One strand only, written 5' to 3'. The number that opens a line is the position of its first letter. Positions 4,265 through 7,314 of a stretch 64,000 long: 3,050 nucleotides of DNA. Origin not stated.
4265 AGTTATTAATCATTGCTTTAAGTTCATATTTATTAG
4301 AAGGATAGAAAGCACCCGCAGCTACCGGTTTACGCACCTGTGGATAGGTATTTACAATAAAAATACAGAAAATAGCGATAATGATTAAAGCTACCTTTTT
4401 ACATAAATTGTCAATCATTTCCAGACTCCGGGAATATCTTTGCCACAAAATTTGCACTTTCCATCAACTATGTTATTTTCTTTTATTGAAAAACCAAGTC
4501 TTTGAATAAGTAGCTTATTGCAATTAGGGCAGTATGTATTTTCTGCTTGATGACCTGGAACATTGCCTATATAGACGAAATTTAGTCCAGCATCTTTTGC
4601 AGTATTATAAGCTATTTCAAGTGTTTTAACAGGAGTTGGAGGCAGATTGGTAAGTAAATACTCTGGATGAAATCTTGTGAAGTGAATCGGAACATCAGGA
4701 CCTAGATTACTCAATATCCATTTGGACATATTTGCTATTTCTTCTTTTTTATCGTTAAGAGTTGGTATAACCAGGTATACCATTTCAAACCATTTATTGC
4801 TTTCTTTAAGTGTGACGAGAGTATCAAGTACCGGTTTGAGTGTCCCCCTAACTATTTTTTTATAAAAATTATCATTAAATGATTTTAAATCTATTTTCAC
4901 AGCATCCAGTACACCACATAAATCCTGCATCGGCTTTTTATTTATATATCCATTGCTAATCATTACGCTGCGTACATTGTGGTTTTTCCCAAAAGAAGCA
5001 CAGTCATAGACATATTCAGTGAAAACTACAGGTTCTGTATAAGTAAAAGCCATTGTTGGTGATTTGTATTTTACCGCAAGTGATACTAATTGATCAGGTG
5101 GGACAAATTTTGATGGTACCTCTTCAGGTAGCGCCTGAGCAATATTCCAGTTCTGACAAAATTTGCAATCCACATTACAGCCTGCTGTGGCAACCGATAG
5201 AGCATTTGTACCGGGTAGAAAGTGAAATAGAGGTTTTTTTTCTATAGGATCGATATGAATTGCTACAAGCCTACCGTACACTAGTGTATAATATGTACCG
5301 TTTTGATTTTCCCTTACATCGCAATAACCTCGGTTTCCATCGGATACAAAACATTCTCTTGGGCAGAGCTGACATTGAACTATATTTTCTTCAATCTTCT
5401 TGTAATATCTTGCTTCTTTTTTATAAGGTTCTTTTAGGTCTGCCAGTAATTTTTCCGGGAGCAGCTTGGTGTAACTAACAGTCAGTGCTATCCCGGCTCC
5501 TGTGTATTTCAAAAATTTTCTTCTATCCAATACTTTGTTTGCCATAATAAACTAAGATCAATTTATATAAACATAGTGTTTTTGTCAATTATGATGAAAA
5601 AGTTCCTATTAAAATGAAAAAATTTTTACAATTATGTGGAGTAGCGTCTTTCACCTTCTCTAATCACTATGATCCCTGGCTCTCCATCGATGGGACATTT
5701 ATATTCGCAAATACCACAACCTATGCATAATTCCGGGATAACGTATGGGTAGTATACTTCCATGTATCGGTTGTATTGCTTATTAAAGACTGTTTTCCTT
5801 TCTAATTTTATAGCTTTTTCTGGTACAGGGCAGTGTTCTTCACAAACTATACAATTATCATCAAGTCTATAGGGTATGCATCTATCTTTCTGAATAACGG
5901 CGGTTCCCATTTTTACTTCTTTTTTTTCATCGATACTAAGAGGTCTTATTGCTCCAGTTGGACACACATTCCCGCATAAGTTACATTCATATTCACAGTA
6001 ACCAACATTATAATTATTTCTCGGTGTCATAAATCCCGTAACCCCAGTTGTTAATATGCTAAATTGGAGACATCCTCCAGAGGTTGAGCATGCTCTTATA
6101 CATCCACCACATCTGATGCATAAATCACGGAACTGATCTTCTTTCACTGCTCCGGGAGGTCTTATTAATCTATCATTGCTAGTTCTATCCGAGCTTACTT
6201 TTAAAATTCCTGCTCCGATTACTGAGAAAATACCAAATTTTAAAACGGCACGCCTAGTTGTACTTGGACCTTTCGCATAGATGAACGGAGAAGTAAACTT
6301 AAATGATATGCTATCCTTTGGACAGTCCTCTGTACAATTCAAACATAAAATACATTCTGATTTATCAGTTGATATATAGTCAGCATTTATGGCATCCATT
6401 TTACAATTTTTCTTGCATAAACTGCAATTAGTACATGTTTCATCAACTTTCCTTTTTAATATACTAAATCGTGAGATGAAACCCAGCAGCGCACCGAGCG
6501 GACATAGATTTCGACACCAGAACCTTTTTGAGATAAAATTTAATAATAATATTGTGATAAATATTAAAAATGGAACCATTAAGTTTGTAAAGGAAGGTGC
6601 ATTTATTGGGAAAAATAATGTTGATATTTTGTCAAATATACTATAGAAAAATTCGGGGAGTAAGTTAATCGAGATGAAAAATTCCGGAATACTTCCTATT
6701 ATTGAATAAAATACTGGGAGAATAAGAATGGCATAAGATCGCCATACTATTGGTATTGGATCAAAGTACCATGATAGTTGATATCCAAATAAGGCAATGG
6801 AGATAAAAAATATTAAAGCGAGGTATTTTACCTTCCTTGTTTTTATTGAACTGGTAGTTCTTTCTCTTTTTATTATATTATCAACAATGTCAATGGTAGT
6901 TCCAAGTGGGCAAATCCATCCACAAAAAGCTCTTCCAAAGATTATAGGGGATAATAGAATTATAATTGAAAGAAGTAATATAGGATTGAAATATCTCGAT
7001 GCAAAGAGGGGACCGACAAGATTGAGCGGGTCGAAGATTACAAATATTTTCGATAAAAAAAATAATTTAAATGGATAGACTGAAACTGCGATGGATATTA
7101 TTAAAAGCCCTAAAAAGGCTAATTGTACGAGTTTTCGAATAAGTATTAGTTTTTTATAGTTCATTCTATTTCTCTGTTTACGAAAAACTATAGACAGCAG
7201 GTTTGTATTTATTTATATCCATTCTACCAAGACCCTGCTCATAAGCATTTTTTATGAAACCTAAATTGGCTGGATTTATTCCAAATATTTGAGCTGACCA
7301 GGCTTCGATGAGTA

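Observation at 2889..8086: Export-signal-bearing AmmeMemoRadiSam system clustered with a Tat-DUF362 protein and a NapH/NapG-like membrane polyferredoxin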

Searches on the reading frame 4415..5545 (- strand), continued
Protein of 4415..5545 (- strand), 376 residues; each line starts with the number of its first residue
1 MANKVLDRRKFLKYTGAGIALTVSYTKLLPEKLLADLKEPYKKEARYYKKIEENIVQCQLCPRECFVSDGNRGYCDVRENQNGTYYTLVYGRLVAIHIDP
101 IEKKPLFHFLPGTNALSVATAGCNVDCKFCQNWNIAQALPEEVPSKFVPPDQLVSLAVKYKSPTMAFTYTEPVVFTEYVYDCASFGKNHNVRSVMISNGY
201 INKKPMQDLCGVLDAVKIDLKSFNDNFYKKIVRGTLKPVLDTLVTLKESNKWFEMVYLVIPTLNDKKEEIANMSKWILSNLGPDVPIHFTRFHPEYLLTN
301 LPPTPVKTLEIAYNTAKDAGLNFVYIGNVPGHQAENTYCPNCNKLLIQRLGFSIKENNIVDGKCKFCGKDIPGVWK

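Call 44: find_related_loci(query=A3, collection=metagenome_contigs, flank=8000)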
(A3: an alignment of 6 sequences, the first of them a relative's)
Query A3 (342 aa) in metagenome_contigs; peptide patterns used: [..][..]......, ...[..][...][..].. (x = any residue, [..] = any of these).
600 stretches matched a pattern (row limit reached: there are more); 551 encode a relative of the query (tblastn E <= 1e-3); the best 80 are kept; 80 distinct loci.
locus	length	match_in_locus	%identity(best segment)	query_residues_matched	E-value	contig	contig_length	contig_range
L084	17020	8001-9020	62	2-341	5e-151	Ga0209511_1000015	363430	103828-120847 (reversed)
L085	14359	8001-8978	60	17-342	3e-137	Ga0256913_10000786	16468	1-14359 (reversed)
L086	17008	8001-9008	59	6-342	9e-137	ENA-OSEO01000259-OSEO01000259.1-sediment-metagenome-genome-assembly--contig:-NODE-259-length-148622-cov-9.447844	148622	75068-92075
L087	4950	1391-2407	54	3-342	1e-132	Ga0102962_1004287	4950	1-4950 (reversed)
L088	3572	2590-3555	58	20-341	1e-134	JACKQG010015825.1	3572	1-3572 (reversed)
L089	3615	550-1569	56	1-341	2e-134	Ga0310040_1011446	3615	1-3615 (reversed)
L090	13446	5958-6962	56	6-341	1e-129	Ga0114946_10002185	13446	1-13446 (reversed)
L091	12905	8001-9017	54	3-342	4e-128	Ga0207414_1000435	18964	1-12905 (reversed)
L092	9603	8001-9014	55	3-341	2e-127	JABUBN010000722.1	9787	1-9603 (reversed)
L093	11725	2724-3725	54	9-342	1e-126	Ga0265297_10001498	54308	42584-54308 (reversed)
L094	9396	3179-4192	53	4-341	2e-125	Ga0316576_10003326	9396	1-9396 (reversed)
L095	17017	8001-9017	54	3-341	8e-125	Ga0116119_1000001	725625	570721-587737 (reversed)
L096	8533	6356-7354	54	8-341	4e-125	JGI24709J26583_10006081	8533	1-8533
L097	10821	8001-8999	53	9-341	4e-124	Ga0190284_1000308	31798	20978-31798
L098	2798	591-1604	53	3-341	3e-129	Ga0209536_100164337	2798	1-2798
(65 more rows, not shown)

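Call 76: list_cluster_members(proteins=[P0030, P0091, P0066, P0005, P0120])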
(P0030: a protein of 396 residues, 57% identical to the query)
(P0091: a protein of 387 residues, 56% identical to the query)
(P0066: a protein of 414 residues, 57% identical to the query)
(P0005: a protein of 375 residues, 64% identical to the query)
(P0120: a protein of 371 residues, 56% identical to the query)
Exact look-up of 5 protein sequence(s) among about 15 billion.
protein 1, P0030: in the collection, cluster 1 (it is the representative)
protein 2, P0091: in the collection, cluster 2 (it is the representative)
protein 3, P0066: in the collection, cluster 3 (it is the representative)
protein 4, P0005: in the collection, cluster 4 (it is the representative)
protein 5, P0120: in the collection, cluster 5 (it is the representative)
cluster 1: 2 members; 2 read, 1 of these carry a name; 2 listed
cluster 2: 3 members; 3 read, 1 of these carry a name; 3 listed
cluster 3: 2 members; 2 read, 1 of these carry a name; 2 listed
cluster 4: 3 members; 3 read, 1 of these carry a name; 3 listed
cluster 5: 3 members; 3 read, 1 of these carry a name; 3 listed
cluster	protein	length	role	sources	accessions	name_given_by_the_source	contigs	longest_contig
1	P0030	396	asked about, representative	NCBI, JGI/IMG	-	pyruvate formate lyase activating enzyme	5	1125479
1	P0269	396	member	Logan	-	-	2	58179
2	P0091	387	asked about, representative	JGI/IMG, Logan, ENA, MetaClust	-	\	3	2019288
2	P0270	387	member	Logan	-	-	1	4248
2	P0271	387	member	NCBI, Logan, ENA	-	-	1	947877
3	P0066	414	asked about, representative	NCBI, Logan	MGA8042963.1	MAG: AmmeMemoRadiSam system radical SAM enzyme [Terracidiphilus sp.]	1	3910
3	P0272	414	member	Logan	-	-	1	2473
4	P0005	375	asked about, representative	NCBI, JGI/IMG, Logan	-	-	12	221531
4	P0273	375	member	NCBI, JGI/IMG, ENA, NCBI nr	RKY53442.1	MAG: AmmeMemoRadiSam system radical SAM enzyme [Candidatus Neomarinimicrobiota bacterium]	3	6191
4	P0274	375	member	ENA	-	-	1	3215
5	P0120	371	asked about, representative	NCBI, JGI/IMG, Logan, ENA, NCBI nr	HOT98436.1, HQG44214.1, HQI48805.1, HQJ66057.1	MAG TPA: AmmeMemoRadiSam system radical SAM enzyme [bacterium] | AmmeMemoRadiSam system radical SAM enzyme [bacterium]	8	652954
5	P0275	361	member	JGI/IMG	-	-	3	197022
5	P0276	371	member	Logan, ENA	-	-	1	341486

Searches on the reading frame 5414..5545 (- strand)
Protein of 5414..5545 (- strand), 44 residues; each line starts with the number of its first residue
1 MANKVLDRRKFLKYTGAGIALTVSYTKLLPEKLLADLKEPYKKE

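Call 56: search_protein_families(library=pfam, proteins=[window:5414-5545:-], max_evalue=10)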
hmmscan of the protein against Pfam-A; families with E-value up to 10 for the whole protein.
seq(44 aa): 1 family
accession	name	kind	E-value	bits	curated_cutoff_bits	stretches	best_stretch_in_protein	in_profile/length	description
PF10518.14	TAT_signal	-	0.0022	18.3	22.7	1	6-22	2-18/21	TAT (twin-arginine translocation) pathway signal sequence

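Call 57: search_protein_families(library=ncbifam, proteins=[window:5414-5545:-], max_evalue=10)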
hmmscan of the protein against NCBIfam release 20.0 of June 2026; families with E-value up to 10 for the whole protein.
seq(44 aa): 2 families
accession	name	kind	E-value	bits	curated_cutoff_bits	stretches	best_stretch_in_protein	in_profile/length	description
TIGR01409.1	TAT_signal_seq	domain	0.0028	17.9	16.7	1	6-24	1-19/29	twin-arginine translocation signal domain-containing protein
NF038009.1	TatB_1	subfamily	0.0085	16.3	100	1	3-34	11-40/70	twin-arginine translocation system-associated protein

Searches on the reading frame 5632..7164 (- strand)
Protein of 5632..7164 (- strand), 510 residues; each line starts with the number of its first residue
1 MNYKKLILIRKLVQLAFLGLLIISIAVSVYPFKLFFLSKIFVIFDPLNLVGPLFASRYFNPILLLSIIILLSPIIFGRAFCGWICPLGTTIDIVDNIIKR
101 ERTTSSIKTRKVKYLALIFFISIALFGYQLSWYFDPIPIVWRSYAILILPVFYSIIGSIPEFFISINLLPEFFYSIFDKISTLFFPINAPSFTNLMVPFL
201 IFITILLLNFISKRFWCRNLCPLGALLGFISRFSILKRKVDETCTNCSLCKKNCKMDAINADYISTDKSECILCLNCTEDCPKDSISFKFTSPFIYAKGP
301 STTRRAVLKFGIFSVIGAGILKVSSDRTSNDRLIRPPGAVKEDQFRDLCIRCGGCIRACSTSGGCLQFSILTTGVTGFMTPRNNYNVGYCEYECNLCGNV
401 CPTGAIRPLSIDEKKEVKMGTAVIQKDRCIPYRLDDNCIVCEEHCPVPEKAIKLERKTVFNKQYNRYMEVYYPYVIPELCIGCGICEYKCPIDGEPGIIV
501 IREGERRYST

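Call 3: search_protein_families(library=pfam, proteins=[window:5632-7164:-], max_evalue=0.01)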
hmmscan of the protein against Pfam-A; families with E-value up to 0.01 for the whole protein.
window:5632-7164:- (510 aa): 12 families
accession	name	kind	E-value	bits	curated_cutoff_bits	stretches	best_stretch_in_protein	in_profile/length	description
PF12801.12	Fer4_5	-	6.1e-19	68.2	22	2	62-101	5-44/48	4Fe-4S binding domain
PF13187.11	Fer4_9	-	9.3e-14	51.6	27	2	437-491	4-48/52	4Fe-4S dicluster domain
PF00037.32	Fer4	-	5.8e-13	48.5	21.1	2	473-493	1-21/24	4Fe-4S binding domain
PF12838.12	Fer4_7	-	2.4e-12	47.6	27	4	393-447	4-50/52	4Fe-4S dicluster domain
PF12837.12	Fer4_6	-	7.9e-10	38.6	25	1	473-491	2-20/24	4Fe-4S binding domain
PF14697.11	Fer4_21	-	4.4e-09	36.8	35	2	241-287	5-58/59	4Fe-4S dicluster domain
PF13237.11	Fer4_10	-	1.7e-08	34.7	25.5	1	265-359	3-52/53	4Fe-4S dicluster domain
PF13534.11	Fer4_17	-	2.8e-06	28.2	22.2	1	437-491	4-57/61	4Fe-4S dicluster domain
PF13484.11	Fer4_16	-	2.6e-05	25.4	30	1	393-447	4-65/66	4Fe-4S double cluster binding domain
PF12797.12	Fer4_2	-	0.00095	19.4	24.5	1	472-491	2-21/22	4Fe-4S binding domain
PF17179.9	Fer4_22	-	0.0064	17.8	27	0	393-492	4-93/95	4Fe-4S dicluster domain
PF12800.12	Fer4_4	-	0.0066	17.2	24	0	477-491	1-15/17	4Fe-4S binding domain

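Call 4: search_protein_families(library=ncbifam, proteins=[window:5632-7164:-], max_evalue=0.01)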
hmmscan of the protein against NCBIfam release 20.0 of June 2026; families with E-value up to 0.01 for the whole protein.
window:5632-7164:- (510 aa): 29 families (the best 25 are shown)
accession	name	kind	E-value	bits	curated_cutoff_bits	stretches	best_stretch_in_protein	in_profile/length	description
NF007012.0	PRK09476.1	equivalog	4.2e-27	94.9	269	1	309-501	21-206/254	ferredoxin-type protein NapG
TIGR02163.1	napH_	subfamily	2e-23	83.2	213.05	2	192-289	149-254/255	NapH/MauN family ferredoxin-type protein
TIGR00397.1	mauM_napG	subfamily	1.2e-21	77.2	178.85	1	311-492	19-189/213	MauM/NapG family ferredoxin-type protein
NF007013.0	PRK09477.1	equivalog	1.9e-21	76.4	234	2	195-290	175-278/286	quinol dehydrogenase ferredoxin subunit NapH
NF046105.1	TransRegNosR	equivalog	5.5e-14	51.4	1000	2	199-278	581-662/680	transcriptional regulator NosR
TIGR00402.1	napF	equivalog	6.5e-13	48.9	102.2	1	327-492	15-145/149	ferredoxin-type protein NapF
NF038196.1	ferrodoxin_EFR1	subfamily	3.4e-12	46.9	75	1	239-289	181-232/242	EFR1 family ferrodoxin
NF058577.1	FdxA_fam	equivalog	7e-11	42.1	65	2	239-284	4-51/52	4Fe-4S ferredoxin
NF042909.1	FMH_DH_FwdF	exception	3.9e-10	39.4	375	1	347-493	55-193/336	tungsten-dependent formylmethanofuran dehydrogenase subunit FwdF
TIGR01971.1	NuoI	subfamily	1.2e-07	31.4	113.05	1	237-288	36-100/121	NADH-quinone oxidoreductase, chain I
NF045874.1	Vhu_polyferre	exception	1.8e-07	30.2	600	3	215-288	36-106/381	F420-non-reducing hydrogenase associated-polyferredoxin VhuB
NF005504.0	PRK07118.1-3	equivalog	5.6e-06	25.9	437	1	235-287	212-266/293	Fe-S cluster domain-containing protein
NF007382.0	PRK09898.1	equivalog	1.3e-05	24.9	213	1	216-286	130-198/208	ferredoxin-like protein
NF040770.1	hetero_SS_HdrA2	exception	4e-05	21.9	1100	1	241-291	576-629/777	CoB-CoM heterodisulfide reductase HdrA2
NF040864.1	HgcB_ferredoxin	equivalog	8.3e-05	22.4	99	0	217-261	22-63/93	mercury methylation ferredoxin HgcB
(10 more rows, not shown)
